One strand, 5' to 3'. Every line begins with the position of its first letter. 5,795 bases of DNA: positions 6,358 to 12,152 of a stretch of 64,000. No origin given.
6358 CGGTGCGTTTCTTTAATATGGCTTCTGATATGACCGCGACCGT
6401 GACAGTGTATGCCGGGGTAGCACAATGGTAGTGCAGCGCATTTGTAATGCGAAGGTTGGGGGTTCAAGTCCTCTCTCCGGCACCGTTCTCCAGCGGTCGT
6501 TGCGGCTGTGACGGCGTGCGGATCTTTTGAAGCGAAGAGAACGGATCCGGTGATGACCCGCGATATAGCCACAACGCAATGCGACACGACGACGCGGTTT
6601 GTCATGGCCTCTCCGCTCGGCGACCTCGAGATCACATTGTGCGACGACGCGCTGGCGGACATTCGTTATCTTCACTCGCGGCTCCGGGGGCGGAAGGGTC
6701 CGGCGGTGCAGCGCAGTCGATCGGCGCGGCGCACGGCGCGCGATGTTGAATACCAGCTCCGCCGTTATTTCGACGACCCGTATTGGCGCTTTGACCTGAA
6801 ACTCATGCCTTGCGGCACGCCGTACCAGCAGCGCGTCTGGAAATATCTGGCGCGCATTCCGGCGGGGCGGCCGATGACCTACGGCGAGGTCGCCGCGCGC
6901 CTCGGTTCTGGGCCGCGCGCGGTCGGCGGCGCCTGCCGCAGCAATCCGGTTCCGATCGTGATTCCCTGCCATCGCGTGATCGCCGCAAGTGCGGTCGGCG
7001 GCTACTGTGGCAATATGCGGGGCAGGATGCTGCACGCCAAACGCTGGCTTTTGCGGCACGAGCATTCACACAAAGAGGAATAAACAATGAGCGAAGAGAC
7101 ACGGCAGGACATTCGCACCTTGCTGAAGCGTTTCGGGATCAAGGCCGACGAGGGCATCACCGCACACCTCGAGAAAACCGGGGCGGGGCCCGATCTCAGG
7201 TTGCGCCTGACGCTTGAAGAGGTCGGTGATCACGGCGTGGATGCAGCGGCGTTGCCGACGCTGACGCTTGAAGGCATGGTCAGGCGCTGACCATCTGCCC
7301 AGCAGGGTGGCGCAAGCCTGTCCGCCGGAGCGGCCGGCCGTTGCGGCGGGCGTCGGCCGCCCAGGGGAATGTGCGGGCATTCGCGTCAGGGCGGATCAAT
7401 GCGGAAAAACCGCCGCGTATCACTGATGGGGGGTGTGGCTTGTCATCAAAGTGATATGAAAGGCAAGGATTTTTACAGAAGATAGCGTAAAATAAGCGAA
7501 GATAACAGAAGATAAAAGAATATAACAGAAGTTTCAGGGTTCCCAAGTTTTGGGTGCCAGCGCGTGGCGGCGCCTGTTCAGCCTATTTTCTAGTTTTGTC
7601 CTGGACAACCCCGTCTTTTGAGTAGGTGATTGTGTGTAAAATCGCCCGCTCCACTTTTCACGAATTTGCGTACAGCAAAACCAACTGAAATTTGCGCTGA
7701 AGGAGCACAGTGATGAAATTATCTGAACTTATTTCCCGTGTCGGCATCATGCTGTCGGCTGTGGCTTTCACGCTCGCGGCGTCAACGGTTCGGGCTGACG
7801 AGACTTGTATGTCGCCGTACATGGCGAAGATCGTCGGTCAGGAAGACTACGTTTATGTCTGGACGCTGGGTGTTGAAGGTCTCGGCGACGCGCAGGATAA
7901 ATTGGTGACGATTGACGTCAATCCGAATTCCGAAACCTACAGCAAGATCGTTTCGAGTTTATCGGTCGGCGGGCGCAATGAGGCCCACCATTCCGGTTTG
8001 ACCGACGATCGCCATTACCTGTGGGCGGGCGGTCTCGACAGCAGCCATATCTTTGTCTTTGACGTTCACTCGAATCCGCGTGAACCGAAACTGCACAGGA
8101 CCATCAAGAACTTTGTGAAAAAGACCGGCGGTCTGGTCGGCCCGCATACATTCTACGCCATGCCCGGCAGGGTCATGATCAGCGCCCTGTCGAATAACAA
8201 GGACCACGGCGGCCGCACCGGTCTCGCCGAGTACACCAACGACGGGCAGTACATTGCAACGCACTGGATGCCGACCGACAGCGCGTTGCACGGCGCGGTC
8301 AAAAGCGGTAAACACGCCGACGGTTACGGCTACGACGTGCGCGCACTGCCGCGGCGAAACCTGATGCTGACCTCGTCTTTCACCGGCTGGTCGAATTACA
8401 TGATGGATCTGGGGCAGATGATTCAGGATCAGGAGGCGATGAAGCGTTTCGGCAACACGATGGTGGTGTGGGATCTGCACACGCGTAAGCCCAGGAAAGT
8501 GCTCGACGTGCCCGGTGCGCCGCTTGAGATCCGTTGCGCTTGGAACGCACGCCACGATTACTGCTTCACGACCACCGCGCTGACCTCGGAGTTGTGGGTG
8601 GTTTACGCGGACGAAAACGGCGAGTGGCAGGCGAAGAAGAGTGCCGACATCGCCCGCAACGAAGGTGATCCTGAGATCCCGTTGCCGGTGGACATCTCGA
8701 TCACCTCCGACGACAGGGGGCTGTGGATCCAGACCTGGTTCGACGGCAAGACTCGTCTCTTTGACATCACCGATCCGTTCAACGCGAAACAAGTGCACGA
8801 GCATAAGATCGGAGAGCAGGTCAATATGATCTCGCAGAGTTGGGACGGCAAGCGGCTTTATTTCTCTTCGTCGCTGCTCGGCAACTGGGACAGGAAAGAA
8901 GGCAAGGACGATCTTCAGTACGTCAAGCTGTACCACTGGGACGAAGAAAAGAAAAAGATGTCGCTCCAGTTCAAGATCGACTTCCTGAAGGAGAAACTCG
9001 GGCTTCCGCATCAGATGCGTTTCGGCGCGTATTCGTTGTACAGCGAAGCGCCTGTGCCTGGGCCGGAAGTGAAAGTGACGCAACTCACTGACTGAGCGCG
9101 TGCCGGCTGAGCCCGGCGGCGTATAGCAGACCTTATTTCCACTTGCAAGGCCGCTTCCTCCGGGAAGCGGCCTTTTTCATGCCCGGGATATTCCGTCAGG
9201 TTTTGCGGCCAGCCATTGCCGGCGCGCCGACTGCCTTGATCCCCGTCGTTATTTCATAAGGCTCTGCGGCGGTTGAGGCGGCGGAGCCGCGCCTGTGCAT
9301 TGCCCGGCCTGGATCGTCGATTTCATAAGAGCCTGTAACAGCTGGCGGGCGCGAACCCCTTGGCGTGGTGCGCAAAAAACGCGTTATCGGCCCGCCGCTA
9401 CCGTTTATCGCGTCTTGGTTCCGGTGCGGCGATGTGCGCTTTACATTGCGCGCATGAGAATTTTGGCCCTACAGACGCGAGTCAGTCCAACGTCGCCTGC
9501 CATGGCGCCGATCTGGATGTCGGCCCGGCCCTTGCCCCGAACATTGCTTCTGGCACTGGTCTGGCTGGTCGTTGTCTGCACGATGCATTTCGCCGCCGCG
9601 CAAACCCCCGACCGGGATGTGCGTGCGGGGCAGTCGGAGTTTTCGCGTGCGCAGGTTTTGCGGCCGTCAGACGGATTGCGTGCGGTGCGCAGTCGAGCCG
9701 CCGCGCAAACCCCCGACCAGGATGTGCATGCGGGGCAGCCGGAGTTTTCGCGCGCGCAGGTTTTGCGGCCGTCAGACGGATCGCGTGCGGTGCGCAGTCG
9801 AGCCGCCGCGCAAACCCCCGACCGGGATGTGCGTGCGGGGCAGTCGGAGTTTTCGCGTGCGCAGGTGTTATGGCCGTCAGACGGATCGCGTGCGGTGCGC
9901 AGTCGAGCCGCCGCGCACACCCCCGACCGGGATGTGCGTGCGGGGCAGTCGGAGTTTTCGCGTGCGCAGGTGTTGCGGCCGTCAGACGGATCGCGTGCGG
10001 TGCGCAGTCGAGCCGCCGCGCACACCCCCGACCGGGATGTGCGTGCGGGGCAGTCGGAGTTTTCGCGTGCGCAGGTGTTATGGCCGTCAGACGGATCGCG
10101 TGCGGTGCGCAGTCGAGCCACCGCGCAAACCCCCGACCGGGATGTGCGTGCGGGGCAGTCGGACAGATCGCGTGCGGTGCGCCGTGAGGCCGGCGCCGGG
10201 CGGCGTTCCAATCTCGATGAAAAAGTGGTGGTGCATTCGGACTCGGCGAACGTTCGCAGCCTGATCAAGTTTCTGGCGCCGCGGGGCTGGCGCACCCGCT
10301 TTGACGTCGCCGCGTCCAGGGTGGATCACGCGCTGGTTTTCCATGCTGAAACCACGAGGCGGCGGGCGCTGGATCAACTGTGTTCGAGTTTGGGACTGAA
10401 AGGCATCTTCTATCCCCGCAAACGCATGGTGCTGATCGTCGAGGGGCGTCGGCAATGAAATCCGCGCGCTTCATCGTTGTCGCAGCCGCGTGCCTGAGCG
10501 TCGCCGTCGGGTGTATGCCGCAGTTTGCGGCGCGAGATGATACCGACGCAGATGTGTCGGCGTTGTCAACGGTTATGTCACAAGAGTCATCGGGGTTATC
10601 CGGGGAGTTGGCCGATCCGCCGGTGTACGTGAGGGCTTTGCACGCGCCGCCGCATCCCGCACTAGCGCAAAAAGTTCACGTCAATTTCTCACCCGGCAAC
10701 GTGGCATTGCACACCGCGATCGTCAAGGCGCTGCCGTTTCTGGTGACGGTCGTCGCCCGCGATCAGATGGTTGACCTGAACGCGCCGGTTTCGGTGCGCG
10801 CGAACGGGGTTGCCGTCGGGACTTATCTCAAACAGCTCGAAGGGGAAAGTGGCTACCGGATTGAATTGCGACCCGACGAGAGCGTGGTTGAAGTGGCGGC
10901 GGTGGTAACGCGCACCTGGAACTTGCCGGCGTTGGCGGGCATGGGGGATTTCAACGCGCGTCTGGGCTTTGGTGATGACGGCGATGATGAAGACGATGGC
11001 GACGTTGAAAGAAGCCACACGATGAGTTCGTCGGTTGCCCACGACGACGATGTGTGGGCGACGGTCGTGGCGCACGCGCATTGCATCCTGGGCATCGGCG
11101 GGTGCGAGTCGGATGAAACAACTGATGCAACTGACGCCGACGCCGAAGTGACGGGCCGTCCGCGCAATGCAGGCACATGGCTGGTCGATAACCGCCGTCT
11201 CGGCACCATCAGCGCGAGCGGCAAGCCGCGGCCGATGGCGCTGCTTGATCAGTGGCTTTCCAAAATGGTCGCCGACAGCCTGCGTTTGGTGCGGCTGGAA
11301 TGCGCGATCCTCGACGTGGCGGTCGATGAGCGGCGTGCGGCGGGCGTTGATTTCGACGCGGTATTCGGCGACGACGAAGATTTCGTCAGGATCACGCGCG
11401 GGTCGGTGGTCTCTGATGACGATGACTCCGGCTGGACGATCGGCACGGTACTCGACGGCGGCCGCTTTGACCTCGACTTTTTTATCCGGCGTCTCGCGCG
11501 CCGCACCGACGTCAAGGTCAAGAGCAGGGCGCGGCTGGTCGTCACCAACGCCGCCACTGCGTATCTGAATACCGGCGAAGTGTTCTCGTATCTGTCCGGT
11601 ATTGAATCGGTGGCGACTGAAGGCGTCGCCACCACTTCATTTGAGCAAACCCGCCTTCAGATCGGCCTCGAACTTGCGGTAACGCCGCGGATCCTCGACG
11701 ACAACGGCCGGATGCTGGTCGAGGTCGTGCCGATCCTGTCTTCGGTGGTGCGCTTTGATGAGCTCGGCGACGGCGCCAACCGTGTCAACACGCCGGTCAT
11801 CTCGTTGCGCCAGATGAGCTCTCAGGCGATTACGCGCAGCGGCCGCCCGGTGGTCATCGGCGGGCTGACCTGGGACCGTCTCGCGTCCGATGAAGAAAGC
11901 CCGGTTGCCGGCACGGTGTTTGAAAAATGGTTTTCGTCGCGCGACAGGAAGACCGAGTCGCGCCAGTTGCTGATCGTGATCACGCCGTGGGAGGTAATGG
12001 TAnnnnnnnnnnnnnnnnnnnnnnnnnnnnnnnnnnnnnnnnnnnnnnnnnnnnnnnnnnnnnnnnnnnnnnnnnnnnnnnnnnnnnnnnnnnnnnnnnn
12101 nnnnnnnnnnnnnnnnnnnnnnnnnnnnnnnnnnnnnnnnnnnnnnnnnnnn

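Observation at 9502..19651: Eleven-gene, translationally coupled type IVb-pilus/T2SS-like operon with several family-less components, wedged between an SBP56 gene and rnpB-mraZ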

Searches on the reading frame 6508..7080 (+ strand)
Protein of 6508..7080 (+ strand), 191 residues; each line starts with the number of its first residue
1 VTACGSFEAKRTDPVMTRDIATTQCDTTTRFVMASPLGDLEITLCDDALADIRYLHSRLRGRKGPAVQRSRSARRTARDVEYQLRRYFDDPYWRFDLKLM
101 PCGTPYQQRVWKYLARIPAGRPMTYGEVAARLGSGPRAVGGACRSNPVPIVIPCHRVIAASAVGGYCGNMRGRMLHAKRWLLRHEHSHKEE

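Call 110: search_protein_families(library=pfam, proteins=[window:6508-7080:+], max_evalue=0.01)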
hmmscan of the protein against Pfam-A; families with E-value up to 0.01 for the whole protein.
window:6508-7080:+ (191 aa): 1 family
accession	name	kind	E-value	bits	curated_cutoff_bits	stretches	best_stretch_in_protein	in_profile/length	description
PF01035.26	DNA_binding_1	-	1.3e-26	92.7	27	1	105-186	1-80/81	6-O-methylguanine DNA methyltransferase, DNA binding domain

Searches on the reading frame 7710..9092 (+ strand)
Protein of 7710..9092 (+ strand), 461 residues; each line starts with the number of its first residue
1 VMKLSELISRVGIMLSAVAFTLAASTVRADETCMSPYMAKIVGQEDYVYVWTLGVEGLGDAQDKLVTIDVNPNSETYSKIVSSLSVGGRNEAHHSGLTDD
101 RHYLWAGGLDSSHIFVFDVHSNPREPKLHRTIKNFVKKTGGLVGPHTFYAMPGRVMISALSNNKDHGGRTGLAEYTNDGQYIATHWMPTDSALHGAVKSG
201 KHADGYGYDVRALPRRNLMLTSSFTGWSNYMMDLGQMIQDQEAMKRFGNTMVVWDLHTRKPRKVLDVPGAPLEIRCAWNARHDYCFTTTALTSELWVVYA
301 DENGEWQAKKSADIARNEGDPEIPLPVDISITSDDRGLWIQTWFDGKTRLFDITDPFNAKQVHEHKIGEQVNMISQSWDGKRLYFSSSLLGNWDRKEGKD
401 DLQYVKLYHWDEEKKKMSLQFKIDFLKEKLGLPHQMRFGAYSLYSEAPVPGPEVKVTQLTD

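Call 8: search_protein_families(library=pfam, proteins=[window:7710-9092:+], max_evalue=0.01)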
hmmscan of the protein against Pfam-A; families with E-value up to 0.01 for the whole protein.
window:7710-9092:+ (461 aa): 1 family
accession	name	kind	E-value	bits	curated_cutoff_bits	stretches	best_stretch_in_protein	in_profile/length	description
PF05694.17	SBP56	-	1.2e-52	179.7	34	1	29-438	3-442/453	56kDa selenium binding protein (SBP56)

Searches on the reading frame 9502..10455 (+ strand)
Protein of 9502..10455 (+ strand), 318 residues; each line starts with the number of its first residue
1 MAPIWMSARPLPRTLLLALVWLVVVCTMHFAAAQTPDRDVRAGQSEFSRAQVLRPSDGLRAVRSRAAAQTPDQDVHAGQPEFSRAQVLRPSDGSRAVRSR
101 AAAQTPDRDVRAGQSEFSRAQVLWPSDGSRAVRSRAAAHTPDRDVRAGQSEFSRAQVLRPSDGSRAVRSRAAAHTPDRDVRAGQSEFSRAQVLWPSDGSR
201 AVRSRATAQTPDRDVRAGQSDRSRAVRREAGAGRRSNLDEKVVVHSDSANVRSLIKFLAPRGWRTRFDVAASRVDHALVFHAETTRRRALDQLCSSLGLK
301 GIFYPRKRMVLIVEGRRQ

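Call 5: search_protein_families(library=pfam, proteins=[window:9502-10455:+], max_evalue=0.01)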
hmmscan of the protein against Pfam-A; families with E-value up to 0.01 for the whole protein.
window:9502-10455:+ (318 aa): 1 family
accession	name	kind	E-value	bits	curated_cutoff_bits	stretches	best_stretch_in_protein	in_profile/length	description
PF10907.13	DUF2749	-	0.0013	19.2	25.5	0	198-222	45-69/72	Protein of unknown function (DUF2749)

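Call 6: search_protein_families(library=ncbifam, proteins=[window:9502-10455:+], max_evalue=0.01)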
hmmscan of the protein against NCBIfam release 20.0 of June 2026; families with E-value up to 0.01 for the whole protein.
window:9502-10455:+ (318 aa): 1 family
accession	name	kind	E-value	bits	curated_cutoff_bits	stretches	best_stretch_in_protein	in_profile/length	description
NF012008.0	PRK15464.1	equivalog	0.002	18.2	141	0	123-144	21-41/70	cold shock-like protein CspH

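Call 30: search_solved_structures(query=A5, max_evalue=10)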
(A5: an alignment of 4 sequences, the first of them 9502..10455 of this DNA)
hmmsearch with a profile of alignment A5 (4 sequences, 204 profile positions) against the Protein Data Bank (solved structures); distinct sequences matched with E-value up to 10: 0.

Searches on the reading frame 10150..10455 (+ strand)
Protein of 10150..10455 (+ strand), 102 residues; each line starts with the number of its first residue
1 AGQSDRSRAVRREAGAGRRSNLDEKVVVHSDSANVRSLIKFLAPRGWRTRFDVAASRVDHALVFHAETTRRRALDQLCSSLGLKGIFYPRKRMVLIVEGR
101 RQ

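Call 79: search_solved_structures(query=A9, max_evalue=10)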
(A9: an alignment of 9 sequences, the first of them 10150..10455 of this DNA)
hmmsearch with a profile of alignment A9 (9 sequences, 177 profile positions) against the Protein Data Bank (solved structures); distinct sequences matched with E-value up to 10: 1.
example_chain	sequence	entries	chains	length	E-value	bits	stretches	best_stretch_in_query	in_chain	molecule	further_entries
4v6w_Cf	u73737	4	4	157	7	10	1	30-76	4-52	60S ribosomal protein L35A | GEO07455p1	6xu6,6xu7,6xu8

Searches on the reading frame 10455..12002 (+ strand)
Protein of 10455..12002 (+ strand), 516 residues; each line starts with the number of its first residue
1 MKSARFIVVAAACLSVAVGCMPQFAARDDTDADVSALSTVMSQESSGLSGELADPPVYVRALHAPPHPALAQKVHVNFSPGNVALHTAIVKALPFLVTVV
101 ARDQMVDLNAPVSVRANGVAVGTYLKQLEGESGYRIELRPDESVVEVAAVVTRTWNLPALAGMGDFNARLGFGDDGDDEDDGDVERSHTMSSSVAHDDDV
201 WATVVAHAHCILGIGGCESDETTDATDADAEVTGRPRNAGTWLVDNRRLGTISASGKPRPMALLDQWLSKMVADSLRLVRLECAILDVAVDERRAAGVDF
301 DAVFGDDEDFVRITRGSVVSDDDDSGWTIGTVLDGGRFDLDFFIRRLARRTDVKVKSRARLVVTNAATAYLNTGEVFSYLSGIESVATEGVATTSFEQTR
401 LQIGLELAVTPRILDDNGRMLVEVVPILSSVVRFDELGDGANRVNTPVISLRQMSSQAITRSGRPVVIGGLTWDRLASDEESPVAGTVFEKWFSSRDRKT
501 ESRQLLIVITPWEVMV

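Call 5: search_protein_families(library=pfam, proteins=[window:10455-12002:+], max_evalue=0.01)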
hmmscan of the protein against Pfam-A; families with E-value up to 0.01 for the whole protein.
window:10455-12002:+ (516 aa): 1 family
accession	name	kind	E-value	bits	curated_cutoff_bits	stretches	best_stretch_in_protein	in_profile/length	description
PF00263.26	Secretin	-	3.9e-18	66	27.5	1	348-511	3-165/169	Bacterial type II and III secretion system protein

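Call 6: search_protein_families(library=ncbifam, proteins=[window:10455-12002:+], max_evalue=0.01)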
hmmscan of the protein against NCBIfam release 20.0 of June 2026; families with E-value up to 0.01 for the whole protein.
window:10455-12002:+ (516 aa): 7 families
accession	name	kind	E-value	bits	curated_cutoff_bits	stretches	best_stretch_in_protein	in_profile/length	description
TIGR02519.1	pilus_MshL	equivalog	7.3e-26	90.8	250.2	1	246-511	4-287/290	pilus (MSHA type) biogenesis protein MshL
TIGR02520.1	pilus_B_mal_scr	equivalog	2.5e-18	65.9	287.65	1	110-511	120-511/513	PilN family type IVB pilus formation outer membrane protein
TIGR02517.1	type_II_gspD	equivalog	4.1e-13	48.7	351.35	1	318-511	395-587/600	type II secretion system secretin GspD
TIGR02515.1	IV_pilus_PilQ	subfamily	1.3e-10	40.9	284.35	1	335-511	256-424/428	type IV pilus secretin PilQ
TIGR02516.1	type_III_yscC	equivalog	3.9e-08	32.3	238.45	1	275-514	232-461/463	type III secretion system outer membrane ring subunit SctC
NF010083.0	PRK13568.1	equivalog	9.7e-07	27.9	554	1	240-511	152-414/419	DNA uptake porin HofQ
NF011873.0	PRK15346.1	equivalog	8.1e-05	21.5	524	1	261-506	256-486/499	EscC/YscC/HrcC family type III secretion system outer membrane ring protein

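Call 26: search_solved_structures(query=window:10455-12002:+, max_evalue=0.001)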
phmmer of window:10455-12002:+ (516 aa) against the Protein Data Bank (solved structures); distinct sequences matched with E-value up to 0.001: 5.
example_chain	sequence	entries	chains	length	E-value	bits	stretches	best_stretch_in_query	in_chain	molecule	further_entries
6w6m_A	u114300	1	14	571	3e-06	29.6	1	309-512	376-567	Type IV pilus secretin PilQ family protein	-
5wln_G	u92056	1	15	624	1.6e-05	27.2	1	328-511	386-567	Type II secretion system protein D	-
4av2_A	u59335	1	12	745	0.00011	24.4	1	330-511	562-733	TYPE IV PILUS BIOGENESIS AND COMPETENCE PROTEIN PILQ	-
9sh1_A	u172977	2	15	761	0.00012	24.3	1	330-511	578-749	Type IV pilus biogenesis and competence protein PilQ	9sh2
5wq7_A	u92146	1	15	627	0.00095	21.3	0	344-511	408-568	Putative type II secretion system protein D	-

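Call 101: find_related_loci(query=A12, collection=metagenome_contigs, flank=10000)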
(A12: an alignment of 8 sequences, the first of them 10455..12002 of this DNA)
Query A12 (516 aa) in metagenome_contigs; peptide patterns used: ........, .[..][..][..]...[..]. (x = any residue, [..] = any of these).
89 stretches matched a pattern, but none encodes a relative of the query by tblastn (E <= 1e-3).
